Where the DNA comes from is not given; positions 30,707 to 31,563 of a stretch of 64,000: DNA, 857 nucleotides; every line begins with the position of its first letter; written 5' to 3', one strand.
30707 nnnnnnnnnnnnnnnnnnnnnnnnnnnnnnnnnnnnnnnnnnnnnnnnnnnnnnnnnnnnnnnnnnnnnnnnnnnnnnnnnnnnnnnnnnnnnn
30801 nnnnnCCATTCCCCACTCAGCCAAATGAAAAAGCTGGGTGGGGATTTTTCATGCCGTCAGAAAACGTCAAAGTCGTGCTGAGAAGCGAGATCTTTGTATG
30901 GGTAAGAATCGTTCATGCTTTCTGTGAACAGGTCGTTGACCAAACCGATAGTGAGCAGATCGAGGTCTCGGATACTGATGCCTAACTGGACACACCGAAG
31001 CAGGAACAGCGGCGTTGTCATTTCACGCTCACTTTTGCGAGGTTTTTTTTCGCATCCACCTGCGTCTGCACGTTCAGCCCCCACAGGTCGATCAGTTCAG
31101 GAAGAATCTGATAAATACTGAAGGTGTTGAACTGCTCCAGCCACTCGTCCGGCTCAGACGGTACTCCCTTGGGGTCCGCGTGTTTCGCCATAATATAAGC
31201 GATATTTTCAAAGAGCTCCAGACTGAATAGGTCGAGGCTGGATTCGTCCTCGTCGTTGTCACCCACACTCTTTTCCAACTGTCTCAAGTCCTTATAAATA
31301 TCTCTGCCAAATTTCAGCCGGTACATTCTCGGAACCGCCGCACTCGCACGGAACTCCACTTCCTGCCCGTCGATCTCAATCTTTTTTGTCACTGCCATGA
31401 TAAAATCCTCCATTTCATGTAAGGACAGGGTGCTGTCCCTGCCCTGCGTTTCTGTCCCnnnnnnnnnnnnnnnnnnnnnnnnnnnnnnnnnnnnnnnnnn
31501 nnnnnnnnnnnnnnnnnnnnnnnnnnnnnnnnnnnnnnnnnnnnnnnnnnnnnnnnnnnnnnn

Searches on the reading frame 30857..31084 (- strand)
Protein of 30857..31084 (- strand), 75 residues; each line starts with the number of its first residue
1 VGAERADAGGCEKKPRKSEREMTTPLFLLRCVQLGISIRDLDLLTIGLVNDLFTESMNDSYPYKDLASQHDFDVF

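Call 6: search_protein_families(library=pfam, proteins=[window:30857-31084:-], max_evalue=0.01)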
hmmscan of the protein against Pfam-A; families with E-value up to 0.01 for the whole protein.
window:30857-31084:- (75 aa): 0 families

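Call 7: search_protein_families(library=phrogs, proteins=[window:30857-31084:-], max_evalue=0.001)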
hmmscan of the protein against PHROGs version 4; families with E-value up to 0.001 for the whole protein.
window:30857-31084:- (75 aa): 1 family
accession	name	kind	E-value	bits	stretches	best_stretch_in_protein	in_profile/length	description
phrog_3033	-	unknown function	1.6e-21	77.2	1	22-75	1-59/59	-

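Call 48: search_protein_families(library=ncbifam, max_evalue=0.001, proteins=[window:30857-31084:-])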
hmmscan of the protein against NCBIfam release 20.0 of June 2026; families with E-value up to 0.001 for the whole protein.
window:30857-31084:- (75 aa): 0 families

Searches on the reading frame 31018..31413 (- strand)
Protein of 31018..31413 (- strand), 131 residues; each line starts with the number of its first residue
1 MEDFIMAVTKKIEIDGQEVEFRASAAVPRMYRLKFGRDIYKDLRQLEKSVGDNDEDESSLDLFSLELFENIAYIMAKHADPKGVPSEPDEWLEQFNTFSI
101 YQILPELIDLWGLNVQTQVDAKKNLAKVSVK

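Call 6: search_protein_families(library=pfam, proteins=[window:31018-31413:-], max_evalue=0.01)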
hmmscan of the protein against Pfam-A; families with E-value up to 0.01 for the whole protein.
window:31018-31413:- (131 aa): 0 families

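Call 7: search_protein_families(library=phrogs, proteins=[window:31018-31413:-], max_evalue=0.001)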
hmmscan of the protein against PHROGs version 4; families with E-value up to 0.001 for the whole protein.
window:31018-31413:- (131 aa): 1 family
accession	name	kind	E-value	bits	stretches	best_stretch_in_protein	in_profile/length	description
phrog_709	-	unknown function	9.8e-39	133.6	1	9-129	2-129/133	-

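Call 11: find_related_loci(query=window:31018-31413:-, collection=viral_contigs, flank=8000)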
Query window:31018-31413:- (131 aa) in viral_contigs; peptide patterns used: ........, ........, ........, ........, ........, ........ (x = any residue, [..] = any of these).
599 stretches matched a pattern (row limit reached: there are more); 588 encode a relative of the query (tblastn E <= 1e-3); the best 80 are kept; 80 distinct loci.
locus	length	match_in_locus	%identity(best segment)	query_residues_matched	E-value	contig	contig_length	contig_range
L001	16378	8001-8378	88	6-131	3e-73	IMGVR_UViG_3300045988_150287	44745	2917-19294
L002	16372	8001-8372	85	6-129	2e-70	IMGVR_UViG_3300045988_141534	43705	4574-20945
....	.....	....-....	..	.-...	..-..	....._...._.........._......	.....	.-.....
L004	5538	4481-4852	85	6-129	3e-70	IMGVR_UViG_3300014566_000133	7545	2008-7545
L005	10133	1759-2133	83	5-129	4e-70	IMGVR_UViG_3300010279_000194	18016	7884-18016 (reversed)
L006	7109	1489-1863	83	5-129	4e-70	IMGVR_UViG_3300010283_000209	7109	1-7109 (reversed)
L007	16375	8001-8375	83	5-129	4e-70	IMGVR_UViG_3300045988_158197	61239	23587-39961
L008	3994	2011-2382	85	6-129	3e-70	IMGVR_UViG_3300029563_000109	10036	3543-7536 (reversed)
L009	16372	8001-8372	85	6-129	4e-70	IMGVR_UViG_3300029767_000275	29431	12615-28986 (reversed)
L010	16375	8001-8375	83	5-129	4e-70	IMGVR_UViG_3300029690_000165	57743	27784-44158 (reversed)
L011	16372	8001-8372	85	6-129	3e-70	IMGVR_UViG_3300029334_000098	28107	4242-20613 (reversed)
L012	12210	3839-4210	85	6-129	4e-70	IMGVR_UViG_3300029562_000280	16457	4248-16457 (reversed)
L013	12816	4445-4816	85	6-129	3e-70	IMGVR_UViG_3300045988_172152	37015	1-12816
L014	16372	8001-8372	85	6-129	1e-69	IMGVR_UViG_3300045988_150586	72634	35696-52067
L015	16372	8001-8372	85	6-129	1e-69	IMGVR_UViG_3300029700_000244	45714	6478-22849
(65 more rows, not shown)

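Call 18: find_related_loci(query=window:31018-31413:-, collection=genome_contigs, flank=10000)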
Query window:31018-31413:- (131 aa) in genome_contigs; peptide patterns used: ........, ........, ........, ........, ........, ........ (x = any residue, [..] = any of these).
377 stretches matched a pattern; 298 encode a relative of the query (tblastn E <= 1e-3); the best 80 are kept; 80 distinct loci.
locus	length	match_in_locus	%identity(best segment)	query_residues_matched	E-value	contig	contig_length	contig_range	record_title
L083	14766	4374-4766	99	1-131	4e-85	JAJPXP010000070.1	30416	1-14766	MAG: Clostridia bacterium isolate AH.12_9 NODE_232_length_30416_cov_7.420638, whole genome shotgun sequence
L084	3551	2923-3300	88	6-131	2e-73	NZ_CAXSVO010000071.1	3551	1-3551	Ruminococcus sp. 5_1_39BFAA isolate CC00328 CC00328_71_NODE_71_length_3551_cov_161.305987, whole genome shotgun sequence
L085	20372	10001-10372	85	6-129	2e-69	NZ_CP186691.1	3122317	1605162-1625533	Faecalibacterium prausnitzii strain 2 chromosome, complete genome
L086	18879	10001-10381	79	5-131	3e-68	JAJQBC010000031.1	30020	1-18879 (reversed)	MAG: Lachnospiraceae bacterium isolate C.10_6 NODE_293_length_30020_cov_24.799533, whole genome shotgun sequence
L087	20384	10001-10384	78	4-131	2e-68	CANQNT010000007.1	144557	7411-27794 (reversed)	MAG: uncultured Acetatifactor sp. isolate Lapin-012__bin4 genome assembly, contig: Lapin-012__NODE_165_length_144557_cov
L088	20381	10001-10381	80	5-131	4e-68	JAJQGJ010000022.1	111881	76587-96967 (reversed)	MAG: Oscillospiraceae bacterium isolate U.11_4 NODE_13_length_111881_cov_65.608320, whole genome shotgun sequence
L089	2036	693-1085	76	1-131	6e-69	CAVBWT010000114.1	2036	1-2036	Lawsonibacter asaccharolyticus isolate H07663-L1_cleanbin_000015 genome assembly, contig: Spades_H07663-L1_contig_27823,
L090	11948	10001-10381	79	5-131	2e-67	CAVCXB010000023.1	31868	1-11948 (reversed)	Wujia chipingensis isolate H07660-L1_cleanbin_000005 genome assembly, contig: Spades_H07660-L1_contig_374, whole genome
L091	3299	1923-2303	78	5-131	5e-67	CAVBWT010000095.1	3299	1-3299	Lawsonibacter asaccharolyticus isolate H07663-L1_cleanbin_000015 genome assembly, contig: Spades_H07663-L1_contig_15664,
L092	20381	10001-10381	78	5-131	9e-67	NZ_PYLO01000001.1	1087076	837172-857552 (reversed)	Clostridium fessum strain SNUG30386 scaffold_0, whole genome shotgun sequence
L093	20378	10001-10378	77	6-131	2e-66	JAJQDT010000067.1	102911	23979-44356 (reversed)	MAG: Lachnospiraceae bacterium isolate MI.11_2 NODE_17_length_102911_cov_33.106868, whole genome shotgun sequence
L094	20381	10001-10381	78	5-131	2e-66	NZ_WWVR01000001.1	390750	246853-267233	Blautia sp. BIOML-A1 scaffold1_size390763, whole genome shotgun sequence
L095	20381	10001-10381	77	5-131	6e-66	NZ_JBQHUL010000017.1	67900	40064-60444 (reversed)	Blautia sp. HCP28S3_G10 contig00017, whole genome shotgun sequence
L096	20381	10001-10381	77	5-131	9e-66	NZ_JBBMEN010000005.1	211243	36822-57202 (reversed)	Faecalibacterium intestinale strain CLA-AA-H281 CLAAAH281_contig_5_length_211243, whole genome shotgun sequence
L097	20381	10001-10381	77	5-131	9e-66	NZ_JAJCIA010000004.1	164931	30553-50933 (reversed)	Blautia faecis strain DFI.3.66 LDJIBEFH_4, whole genome shotgun sequence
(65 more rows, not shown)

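Call 25: find_related_loci(query=window:31018-31413:-, collection=metagenome_contigs, flank=8000)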
Query window:31018-31413:- (131 aa) in metagenome_contigs; peptide patterns used: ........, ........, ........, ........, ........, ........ (x = any residue, [..] = any of these).
600 stretches matched a pattern (row limit reached: there are more); 553 encode a relative of the query (tblastn E <= 1e-3); the best 80 are kept; 80 distinct loci.
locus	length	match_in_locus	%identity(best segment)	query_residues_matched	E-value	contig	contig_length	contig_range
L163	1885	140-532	86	1-131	9e-78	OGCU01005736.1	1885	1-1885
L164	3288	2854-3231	87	6-131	3e-73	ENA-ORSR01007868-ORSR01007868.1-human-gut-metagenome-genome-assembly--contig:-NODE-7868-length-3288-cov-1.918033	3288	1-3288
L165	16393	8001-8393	85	1-131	3e-72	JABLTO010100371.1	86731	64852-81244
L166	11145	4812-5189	86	6-131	3e-71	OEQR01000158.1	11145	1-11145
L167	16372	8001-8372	85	6-129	3e-70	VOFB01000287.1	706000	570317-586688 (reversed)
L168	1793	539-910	85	6-129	7e-73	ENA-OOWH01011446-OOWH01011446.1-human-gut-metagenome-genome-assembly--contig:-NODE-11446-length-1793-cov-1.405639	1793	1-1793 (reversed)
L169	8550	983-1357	83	5-129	4e-70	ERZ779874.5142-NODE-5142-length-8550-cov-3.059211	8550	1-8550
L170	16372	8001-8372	85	6-129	3e-70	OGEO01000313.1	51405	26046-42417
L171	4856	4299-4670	85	6-129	4e-70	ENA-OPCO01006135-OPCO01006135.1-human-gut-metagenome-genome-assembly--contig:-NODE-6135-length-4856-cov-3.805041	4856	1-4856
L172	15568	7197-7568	85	6-129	3e-70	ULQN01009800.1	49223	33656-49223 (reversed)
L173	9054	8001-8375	83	5-129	4e-70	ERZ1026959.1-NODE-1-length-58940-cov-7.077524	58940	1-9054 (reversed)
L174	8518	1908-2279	85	6-129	4e-70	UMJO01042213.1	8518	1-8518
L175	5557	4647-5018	85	6-129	4e-70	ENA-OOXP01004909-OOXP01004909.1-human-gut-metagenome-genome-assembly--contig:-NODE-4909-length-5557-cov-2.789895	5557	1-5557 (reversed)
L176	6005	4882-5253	85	6-129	3e-70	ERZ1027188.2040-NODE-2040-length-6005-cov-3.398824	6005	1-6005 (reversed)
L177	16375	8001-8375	83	5-129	4e-70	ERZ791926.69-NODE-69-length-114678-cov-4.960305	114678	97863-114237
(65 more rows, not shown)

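Call 39: search_dna_similar(query=window:31018-31413:-, collection=phages, mode=protein, max_rows=30)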
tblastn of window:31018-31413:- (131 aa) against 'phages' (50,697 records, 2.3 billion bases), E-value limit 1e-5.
Records with a match: 45; places in all: 45; records where one place covers at least 80% of the query: 45.
Best place of each record, by identity: 60-80% 13; <60% 32.
By first word of the organism name: Streptococcus 7; phage 7; Coprococcus 4; Bacillus 4; Ruminococcus 3; Blautia 3; Agathobacter 2; Lachnospiraceae 2; Evtepia 2; Faecalimonas 2; and 8 more.
By host as written in the record: - 6; Coprococcus sp. 4; Blautia sp. 3; Agathobacter sp. 2; Lachnospiraceae 2; Ruminococcus sp. 2; Faecalimonas sp. 2; Geobacillus sp. 6k51 2; and 21 more.
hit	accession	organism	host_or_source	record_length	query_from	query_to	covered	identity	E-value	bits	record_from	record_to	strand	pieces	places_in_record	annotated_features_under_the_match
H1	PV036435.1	Coprococcus phage NatCom_24345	Coprococcus sp.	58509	2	131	99%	68.5%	1e-42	154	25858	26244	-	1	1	hypothetical protein (x2)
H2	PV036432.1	Coprococcus phage NatCom_22372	Coprococcus sp.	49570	2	131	99%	68.5%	1e-42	154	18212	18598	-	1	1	hypothetical protein (x2)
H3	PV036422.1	Agathobacter phage NatCom_13861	Agathobacter sp.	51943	2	131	99%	68.5%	1e-42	154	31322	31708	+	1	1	hypothetical protein (x2)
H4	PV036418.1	Agathobacter phage NatCom_6238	Agathobacter sp.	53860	2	131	99%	68.5%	1e-42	154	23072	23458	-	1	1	hypothetical protein (x2)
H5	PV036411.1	Lachnospiraceae phage NatCom_43249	Lachnospiraceae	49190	2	131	99%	67.7%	2e-42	154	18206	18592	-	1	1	hypothetical protein (x2)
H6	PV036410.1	Lachnospiraceae phage NatCom_40364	Lachnospiraceae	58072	2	131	99%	67.7%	2e-42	154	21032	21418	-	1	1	hypothetical protein (x2)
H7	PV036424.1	Coprococcus phage NatCom_10489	Coprococcus sp.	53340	5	131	97%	68.5%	1e-44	159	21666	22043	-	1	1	hypothetical protein (x3)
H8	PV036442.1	Coprococcus phage NatCom_29765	Coprococcus sp.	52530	2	131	99%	66.9%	3e-42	153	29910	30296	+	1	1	hypothetical protein (x2)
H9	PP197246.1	Terrisporobacter phage TPDSL_ph1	Terrisporobacter petrolearius DSL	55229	6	131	96%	66.7%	6e-42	152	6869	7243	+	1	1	hypothetical protein (x2)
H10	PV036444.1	Clostridium phage NatCom_42228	Clostridium sp. 003024715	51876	6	126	92%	66.1%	7e-40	146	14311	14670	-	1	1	hypothetical protein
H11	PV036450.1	Ruminococcus phage NatCom_38182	Ruminococcus bicirculans (ex Liu et al. ...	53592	6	131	96%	63.5%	3e-40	147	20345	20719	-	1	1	hypothetical protein (x2)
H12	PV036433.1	Ruminococcus phage NatCom_23091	Ruminococcus sp.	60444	6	129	95%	64.5%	3e-39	144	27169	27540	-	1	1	hypothetical protein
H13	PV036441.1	Ruminococcus phage NatCom_29429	Ruminococcus sp.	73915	6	129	95%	64.5%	3e-39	144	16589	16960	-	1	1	hypothetical protein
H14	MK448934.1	Streptococcus phage Javan422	Streptococcus porci DSM_23759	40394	6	131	96%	52.4%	1e-27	111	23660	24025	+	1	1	hypothetical protein (x2)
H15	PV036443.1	Dorea phage NatCom_31361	Dorea sp.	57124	8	131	95%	52.4%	7e-30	117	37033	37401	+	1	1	hypothetical protein (x2)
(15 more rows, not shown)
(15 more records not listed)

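Call 48: search_protein_families(library=ncbifam, max_evalue=0.001, proteins=[window:31018-31413:-])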
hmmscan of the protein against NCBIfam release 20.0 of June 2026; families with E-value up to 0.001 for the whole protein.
window:31018-31413:- (131 aa): 0 families

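Call 53: find_encoding_contigs(protein=window:31018-31413:-, flank=6000, max_places=10)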
Protein window:31018-31413:- (131 aa): no gene with exactly this product is on record in the collection.

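Call 54: find_encoding_contigs(protein=window:31018-31398:-, flank=7000, max_places=10)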
Protein window:31018-31398:- (126 aa): 24 contigs read that carry it; 10 places shown.
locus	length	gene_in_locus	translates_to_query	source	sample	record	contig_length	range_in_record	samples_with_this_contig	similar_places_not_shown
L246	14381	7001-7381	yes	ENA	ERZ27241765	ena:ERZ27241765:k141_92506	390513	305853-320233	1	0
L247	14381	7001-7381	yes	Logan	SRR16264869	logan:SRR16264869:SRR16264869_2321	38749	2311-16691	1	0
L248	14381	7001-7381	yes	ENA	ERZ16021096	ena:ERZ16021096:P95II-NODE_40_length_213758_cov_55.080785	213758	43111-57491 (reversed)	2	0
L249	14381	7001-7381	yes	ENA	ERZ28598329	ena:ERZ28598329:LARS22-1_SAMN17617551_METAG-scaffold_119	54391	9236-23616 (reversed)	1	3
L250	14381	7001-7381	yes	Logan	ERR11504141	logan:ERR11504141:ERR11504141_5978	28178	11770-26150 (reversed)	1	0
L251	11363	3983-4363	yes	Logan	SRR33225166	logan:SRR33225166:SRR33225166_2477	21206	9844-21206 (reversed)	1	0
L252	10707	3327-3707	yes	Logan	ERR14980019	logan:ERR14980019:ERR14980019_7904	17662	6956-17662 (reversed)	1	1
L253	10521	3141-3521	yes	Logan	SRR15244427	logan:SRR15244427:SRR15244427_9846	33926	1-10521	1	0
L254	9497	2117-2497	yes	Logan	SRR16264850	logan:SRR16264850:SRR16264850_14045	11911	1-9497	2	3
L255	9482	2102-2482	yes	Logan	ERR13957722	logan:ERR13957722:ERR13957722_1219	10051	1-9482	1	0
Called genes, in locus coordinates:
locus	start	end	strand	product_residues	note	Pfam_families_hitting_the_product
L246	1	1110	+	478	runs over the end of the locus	PF04860:Phage_portal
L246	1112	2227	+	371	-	PF01507:PAPS_reduct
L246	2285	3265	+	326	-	PF00574:CLP_protease, PF25145:NfeD1b_N (weak)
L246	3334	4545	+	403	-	PF05065:Phage_capsid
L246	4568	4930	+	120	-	-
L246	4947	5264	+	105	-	PF05521:Phage_HCP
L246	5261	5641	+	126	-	PF04883:HK97-gp10_like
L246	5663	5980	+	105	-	-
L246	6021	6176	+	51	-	-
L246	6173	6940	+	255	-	PF01145:Band_7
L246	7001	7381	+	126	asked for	-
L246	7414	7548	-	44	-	-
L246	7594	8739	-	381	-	PF13784:Fic_N, PF02661:Fic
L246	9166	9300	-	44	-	-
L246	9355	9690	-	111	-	-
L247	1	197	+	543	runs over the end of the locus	PF03354:TerL_ATPase, PF20441:TerL_nuclease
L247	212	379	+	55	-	-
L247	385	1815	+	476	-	PF04860:Phage_portal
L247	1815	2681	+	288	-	PF00574:CLP_protease, PF01972:SDH_protease (weak), PF25145:NfeD1b_N (weak)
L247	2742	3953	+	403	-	PF05065:Phage_capsid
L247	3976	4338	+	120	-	-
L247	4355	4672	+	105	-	PF05521:Phage_HCP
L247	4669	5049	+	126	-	PF04883:HK97-gp10_like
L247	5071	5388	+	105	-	-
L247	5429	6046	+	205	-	PF06488:L_lac_phage_MSP (faint)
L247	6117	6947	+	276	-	PF01145:Band_7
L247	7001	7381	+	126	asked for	-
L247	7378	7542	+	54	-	-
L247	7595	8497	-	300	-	PF02661:Fic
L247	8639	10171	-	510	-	PF05598:DUF772, PF01609:DDE_Tnp_1, PF13751:DDE_Tnp_1_6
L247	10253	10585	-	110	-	PF13784:Fic_N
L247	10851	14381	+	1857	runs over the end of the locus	-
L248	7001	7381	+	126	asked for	-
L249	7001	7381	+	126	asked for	-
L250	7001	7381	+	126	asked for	-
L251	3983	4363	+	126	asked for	-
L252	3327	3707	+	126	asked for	-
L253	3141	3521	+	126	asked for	-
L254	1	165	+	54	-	?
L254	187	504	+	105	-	-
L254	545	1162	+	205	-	PF06488:L_lac_phage_MSP (faint)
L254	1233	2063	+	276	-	PF01145:Band_7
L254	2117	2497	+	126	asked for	-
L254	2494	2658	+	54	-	-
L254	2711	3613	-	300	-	PF02661:Fic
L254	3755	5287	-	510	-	PF05598:DUF772, PF01609:DDE_Tnp_1, PF13751:DDE_Tnp_1_6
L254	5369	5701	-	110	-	PF13784:Fic_N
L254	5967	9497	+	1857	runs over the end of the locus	-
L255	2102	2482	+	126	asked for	-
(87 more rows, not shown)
